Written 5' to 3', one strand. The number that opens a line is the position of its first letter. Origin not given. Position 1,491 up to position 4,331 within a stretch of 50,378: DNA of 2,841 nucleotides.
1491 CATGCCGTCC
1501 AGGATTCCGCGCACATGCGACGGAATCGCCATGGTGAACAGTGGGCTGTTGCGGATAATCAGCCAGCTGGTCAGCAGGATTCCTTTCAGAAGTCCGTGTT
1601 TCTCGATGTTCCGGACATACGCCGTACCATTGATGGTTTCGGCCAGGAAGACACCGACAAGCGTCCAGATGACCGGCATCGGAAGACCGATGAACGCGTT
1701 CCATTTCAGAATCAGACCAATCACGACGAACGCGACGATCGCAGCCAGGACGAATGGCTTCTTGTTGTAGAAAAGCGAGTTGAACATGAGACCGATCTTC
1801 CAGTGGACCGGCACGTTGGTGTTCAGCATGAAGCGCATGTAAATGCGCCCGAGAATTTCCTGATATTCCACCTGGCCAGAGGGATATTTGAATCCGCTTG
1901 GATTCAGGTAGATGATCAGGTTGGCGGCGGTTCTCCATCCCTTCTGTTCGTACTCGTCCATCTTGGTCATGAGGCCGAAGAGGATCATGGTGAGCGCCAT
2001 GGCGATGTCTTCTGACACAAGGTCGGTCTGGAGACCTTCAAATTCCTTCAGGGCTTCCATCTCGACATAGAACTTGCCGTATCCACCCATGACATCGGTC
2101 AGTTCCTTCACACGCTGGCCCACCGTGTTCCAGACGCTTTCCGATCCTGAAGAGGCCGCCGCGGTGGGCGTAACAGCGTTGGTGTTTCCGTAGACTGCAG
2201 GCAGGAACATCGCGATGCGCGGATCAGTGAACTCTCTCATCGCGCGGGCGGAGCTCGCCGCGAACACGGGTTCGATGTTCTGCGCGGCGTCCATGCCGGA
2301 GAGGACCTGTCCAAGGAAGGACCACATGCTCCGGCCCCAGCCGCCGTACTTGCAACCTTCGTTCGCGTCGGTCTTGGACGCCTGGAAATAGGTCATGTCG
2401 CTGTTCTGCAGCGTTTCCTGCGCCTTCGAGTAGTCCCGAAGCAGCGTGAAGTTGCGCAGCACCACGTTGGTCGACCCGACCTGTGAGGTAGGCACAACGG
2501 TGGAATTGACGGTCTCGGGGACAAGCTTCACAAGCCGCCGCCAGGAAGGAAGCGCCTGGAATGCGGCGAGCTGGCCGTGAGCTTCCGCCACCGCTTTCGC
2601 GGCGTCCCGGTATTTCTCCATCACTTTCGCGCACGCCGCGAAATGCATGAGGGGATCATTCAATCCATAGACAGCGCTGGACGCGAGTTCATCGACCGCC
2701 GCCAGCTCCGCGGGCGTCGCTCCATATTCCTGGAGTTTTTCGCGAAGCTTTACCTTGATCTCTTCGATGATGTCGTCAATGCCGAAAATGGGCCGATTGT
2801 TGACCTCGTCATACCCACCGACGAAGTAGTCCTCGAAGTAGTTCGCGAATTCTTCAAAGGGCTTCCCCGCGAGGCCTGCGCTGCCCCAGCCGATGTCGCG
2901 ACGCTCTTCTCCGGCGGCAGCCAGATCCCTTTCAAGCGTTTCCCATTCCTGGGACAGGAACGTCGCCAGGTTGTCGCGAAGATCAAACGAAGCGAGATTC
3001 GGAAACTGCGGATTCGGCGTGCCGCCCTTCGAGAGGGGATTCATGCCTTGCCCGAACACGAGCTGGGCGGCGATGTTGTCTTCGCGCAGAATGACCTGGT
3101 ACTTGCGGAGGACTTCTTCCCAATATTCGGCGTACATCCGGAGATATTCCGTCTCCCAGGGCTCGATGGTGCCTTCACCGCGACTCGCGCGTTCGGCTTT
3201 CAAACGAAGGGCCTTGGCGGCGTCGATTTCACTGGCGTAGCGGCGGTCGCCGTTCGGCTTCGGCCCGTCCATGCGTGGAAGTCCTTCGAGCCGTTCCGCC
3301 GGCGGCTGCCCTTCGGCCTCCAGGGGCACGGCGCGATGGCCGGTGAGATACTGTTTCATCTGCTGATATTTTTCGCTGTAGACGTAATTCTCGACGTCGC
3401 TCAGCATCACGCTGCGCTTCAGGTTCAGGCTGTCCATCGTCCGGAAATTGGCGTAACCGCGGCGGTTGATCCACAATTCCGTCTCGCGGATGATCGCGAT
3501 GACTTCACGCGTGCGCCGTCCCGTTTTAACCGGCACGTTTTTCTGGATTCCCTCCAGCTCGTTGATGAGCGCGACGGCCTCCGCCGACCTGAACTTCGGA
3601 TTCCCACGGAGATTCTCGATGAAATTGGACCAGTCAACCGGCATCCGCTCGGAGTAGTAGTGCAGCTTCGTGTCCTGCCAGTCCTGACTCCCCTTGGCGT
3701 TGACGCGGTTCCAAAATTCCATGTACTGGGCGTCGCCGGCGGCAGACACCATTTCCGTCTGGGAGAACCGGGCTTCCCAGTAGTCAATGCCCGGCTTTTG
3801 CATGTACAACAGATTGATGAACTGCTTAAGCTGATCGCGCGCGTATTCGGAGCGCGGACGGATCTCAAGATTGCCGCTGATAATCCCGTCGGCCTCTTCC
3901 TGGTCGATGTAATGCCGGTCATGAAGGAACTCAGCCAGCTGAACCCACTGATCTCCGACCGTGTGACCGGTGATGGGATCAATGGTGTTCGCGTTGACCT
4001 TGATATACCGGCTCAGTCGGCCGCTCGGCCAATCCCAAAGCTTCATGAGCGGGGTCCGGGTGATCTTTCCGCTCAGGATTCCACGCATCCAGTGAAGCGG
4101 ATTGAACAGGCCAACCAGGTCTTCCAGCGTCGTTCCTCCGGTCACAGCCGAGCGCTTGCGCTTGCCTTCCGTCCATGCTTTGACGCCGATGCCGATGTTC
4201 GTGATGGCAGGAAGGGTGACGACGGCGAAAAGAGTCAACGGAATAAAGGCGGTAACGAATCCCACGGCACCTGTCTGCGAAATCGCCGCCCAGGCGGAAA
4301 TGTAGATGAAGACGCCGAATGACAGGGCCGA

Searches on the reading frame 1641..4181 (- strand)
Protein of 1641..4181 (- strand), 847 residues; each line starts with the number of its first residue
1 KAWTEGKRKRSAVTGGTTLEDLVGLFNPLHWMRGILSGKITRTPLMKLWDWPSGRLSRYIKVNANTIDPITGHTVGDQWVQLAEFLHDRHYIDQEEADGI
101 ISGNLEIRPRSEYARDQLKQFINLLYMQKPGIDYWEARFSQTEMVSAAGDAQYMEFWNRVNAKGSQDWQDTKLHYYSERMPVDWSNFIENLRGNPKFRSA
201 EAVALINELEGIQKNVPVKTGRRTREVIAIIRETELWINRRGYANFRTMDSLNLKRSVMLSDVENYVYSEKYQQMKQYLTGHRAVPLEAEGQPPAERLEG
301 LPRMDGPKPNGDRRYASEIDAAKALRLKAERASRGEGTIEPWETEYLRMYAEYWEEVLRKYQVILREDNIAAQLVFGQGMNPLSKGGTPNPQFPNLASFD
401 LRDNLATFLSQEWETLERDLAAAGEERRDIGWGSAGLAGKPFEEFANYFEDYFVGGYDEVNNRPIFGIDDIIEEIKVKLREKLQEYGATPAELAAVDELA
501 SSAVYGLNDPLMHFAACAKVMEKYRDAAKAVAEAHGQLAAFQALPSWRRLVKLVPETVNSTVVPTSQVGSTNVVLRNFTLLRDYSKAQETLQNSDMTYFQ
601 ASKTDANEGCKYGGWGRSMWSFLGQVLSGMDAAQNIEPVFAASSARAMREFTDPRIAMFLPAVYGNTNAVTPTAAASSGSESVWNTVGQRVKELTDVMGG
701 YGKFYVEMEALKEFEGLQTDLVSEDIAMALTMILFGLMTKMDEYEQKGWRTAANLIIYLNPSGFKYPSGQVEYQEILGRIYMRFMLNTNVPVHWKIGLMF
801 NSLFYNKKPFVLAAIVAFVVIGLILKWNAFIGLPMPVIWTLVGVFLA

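Call 47: find_homologous_proteins(query=window:1641-4181:-, max_evalue=0.001)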
Query window:1641-4181:-: 8000 candidates shared short words with the query, none scored E <= 0.001.

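Call 61: find_related_loci(query=window:1641-4181:-, collection=metagenome_contigs, flank=6000)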
Query window:1641-4181:- (847 aa) in metagenome_contigs; peptide patterns used: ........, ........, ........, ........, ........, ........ (x = any residue, [..] = any of these).
21 stretches matched a pattern, but none encodes a relative of the query by tblastn (E <= 1e-3).

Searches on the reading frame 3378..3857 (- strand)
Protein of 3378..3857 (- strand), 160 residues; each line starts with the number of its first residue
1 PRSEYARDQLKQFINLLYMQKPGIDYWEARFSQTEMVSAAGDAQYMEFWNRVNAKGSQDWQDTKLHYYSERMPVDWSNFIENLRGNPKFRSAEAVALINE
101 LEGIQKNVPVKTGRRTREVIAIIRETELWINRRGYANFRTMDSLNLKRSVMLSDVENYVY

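Call 70: find_related_loci(query=A5, collection=metagenome_contigs, flank=6000)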
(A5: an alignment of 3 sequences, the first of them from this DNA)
Query A5 (160 aa) in metagenome_contigs; peptide patterns used: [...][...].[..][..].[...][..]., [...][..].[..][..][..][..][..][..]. (x = any residue, [..] = any of these).
600 stretches matched a pattern, but none encodes a relative of the query by tblastn (E <= 1e-3).
